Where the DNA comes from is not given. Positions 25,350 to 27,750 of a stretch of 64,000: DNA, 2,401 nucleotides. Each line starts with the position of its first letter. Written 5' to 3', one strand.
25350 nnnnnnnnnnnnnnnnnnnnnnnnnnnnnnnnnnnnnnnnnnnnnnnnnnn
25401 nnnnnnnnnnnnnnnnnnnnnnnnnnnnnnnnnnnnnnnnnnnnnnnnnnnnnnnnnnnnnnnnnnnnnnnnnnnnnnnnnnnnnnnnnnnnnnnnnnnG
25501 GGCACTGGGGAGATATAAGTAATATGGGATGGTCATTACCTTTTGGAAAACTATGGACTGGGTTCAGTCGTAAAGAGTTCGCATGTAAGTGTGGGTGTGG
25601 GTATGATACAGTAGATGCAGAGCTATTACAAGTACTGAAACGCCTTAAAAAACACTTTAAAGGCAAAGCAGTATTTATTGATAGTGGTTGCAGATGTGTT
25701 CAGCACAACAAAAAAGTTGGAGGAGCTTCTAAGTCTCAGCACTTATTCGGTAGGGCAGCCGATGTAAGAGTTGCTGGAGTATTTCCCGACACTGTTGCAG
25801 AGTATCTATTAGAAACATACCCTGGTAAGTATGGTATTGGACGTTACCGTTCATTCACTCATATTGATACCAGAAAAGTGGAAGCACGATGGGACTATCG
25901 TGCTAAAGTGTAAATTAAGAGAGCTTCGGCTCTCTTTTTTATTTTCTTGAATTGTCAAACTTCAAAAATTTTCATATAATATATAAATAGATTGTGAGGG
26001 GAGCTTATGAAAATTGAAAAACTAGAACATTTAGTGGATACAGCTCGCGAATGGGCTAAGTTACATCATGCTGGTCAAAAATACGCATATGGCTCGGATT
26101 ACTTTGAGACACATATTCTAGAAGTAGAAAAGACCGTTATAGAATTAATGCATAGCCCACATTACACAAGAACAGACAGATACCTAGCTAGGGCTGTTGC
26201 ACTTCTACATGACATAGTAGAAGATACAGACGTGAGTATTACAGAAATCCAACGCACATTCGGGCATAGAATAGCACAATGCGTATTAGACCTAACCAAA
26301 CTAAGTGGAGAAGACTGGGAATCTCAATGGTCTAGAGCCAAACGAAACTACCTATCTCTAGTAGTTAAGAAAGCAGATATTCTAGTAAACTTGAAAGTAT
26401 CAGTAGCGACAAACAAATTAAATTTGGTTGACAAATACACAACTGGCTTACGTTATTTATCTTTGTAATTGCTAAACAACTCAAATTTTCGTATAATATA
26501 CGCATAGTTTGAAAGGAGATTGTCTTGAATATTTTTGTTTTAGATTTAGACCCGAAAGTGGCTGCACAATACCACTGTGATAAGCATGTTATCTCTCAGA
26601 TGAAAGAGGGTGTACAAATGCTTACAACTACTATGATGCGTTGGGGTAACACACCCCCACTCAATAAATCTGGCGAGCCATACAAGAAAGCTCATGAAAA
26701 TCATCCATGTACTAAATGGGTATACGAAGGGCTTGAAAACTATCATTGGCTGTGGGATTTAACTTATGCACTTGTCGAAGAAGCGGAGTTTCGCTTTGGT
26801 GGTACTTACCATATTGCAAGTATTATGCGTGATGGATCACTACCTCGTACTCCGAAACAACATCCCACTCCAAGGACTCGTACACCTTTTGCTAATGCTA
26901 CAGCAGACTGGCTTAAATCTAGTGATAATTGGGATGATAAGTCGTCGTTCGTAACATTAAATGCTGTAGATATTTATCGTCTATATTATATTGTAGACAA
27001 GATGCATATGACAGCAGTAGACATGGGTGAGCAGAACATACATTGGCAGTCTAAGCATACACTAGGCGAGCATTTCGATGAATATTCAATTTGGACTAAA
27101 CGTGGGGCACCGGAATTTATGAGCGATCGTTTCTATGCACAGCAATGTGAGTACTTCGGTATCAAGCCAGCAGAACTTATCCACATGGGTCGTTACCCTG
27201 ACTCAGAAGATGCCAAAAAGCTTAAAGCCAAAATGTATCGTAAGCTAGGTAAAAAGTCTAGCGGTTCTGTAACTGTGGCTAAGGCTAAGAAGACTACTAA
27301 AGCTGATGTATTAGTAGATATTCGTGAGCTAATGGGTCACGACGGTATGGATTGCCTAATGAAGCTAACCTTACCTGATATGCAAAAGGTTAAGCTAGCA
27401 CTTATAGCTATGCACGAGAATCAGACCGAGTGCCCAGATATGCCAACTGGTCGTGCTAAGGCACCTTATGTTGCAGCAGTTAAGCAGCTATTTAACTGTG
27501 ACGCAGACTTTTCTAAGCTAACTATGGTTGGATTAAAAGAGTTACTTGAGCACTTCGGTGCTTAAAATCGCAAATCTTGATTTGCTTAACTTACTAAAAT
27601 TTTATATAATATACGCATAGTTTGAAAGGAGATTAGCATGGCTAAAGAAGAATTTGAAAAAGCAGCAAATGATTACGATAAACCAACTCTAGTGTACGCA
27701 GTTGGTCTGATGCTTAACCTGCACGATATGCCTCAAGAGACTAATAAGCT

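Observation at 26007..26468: Small HD-domain alarmone-hydrolase-like protein expressed from its own early promoter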

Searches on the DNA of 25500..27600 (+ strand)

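Call 6: search_dna_similar(query=window:25500-27600:+, collection=phages, mode=near, max_rows=15)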
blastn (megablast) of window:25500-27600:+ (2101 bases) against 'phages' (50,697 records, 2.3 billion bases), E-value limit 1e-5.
Records with a match: 51; places in all: 84; records where one place covers at least 80% of the query: 22.
Best place of each record, by identity: >=99% 2; 95-99% 2; 90-95% 4; 80-90% 12; 60-80% 31.
By first word of the organism name: Vibrio 51.
By host as written in the record: Vibrio harveyi BAA-1116 36; Vibrio campbellii BB120 7; Vibrio parahaemolyticus ATCC 33844 3; Vibrio campbellii ATCC BAA-1116 2; Vibrio parahaemolyticus FORC023 1; Vibrio parahaemolyticus NBRC 12711 1; Vibrio parahaemolyticus ATCC 17802 1.
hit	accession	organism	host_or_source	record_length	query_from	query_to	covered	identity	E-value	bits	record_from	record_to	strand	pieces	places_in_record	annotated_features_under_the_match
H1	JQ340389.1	Vibrio phage pVp-1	Vibrio parahaemolyticus ATCC 33844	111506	1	2101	100%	100.0%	0e+0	3880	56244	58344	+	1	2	hypothetical protein (x2) | peptidase M15 family protein | putative holin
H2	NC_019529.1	Vibrio phage pVp-1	Vibrio parahaemolyticus ATCC 33844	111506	1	2101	100%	100.0%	0e+0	3880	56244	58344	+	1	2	DNA binding protein | metal-dependent phosphohydrolase | endolysin | holin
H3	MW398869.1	Vibrio phage VPG01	Vibrio parahaemolyticus FORC023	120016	1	2101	100%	98.4%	0e+0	3786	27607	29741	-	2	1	hypothetical protein (x2) | peptidase M15 | holin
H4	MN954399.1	Vibrio phage VPT02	Vibrio parahaemolyticus ATCC 33844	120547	1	2101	100%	97.9%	0e+0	3725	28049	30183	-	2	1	hypothetical protein (x3) | holin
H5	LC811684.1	Vibrio phage VF16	Vibrio parahaemolyticus NBRC 12711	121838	1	2101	100%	93.3%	0e+0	3182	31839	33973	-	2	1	hypothetical protein | metal-dependent phosphohydrolase | endolysin | holin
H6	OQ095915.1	Vibrio phage Wyman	Vibrio harveyi BAA-1116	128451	1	2090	99%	79.5%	0e+0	1456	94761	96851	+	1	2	hypothetical protein (x2) | peptidase M15 family protein | putative holin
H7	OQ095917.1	Vibrio phage Javier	Vibrio harveyi BAA-1116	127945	1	2090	99%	79.5%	0e+0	1456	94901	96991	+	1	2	hypothetical protein (x2) | peptidase M15 family protein | putative holin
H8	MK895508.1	Vibrio phage Brizo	Vibrio campbellii ATCC BAA-1116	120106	1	2090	99%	79.4%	0e+0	1439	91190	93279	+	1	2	146: hypothetical protein | 145: hypothetical protein | 144: peptidase M15 family protein | 143: putative holin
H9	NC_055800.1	Vibrio phage Brizo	Vibrio campbellii ATCC BAA-1116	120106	1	2090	99%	79.4%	0e+0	1439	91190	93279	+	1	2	146: DNA binding protein | 145: metal-dependent phosphohydrolase | 144: endolysin | 143: holin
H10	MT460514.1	Vibrio phage AG74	Vibrio harveyi BAA-1116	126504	1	2087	99%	79.4%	0e+0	1445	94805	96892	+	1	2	hypothetical protein (x2) | peptidase M15 family protein | putative holin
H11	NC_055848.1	Vibrio phage AG74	Vibrio harveyi BAA-1116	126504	1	2087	99%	79.4%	0e+0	1445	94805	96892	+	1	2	DNA binding protein | metal-dependent phosphohydrolase | endolysin | holin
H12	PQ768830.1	Vibrio phage Pylo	Vibrio campbellii BB120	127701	1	2087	99%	79.4%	0e+0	1434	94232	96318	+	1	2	hypothetical protein (x2) | peptidase M15 family protein | putative holin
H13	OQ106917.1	Vibrio phage IW18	Vibrio harveyi BAA-1116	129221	1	2090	99%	79.2%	0e+0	1417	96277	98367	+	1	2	hypothetical protein (x2) | peptidase M15 family protein | putative holin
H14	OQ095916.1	Vibrio phage Chloris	Vibrio harveyi BAA-1116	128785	1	2090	99%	79.2%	0e+0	1417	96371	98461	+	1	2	hypothetical protein (x2) | peptidase M15 family protein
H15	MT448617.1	Vibrio phage River4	Vibrio harveyi BAA-1116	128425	1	2087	99%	79.3%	0e+0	1428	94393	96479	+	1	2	hypothetical protein (x2) | peptidase M15 family protein | putative holin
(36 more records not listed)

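Call 7: get_annotated_region(hit=H2, flank=6000)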
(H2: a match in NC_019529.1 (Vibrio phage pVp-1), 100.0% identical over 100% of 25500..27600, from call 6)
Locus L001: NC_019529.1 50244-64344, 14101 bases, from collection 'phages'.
description: Vibrio phage pVp-1, complete genome.
organism: Vibrio phage pVp-1 (NCBI taxid 1150989)
taxonomy: Viruses; Duplodnaviria; Heunggongvirae; Uroviricota; Caudoviricetes; Demerecviridae; Ermolyevavirinae; Vipunavirus; Vipunavirus pVp1
host: Vibrio parahaemolyticus ATCC 33844; source: seawater; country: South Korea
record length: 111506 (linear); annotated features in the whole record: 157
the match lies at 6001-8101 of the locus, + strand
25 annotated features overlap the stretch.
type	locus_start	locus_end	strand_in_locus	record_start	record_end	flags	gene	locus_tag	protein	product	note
CDS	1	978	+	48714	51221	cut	-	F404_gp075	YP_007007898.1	hypothetical protein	-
CDS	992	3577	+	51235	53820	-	-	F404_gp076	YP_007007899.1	hypothetical protein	-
CDS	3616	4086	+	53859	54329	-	-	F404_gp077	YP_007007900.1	hypothetical protein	-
CDS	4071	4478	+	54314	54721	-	-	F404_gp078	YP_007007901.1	hypothetical protein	-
CDS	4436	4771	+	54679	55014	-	-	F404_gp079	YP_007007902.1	hypothetical protein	-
CDS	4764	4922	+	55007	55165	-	-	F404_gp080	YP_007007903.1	hypothetical protein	-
CDS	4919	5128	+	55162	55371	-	-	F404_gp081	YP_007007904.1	hypothetical protein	-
CDS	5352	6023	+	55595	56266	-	-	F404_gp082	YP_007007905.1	holin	-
CDS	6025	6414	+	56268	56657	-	-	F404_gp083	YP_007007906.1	endolysin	L-alanyl-D-glutamate peptidase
CDS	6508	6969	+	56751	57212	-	-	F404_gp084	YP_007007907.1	metal-dependent phosphohydrolase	-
CDS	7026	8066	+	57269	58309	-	-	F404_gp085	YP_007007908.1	DNA binding protein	-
CDS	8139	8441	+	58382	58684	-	-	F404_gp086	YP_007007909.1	hypothetical protein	-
CDS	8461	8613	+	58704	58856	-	-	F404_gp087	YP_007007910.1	hypothetical protein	-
CDS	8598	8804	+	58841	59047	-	-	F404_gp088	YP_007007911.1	hypothetical protein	-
CDS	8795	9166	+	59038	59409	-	-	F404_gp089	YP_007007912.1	hypothetical protein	-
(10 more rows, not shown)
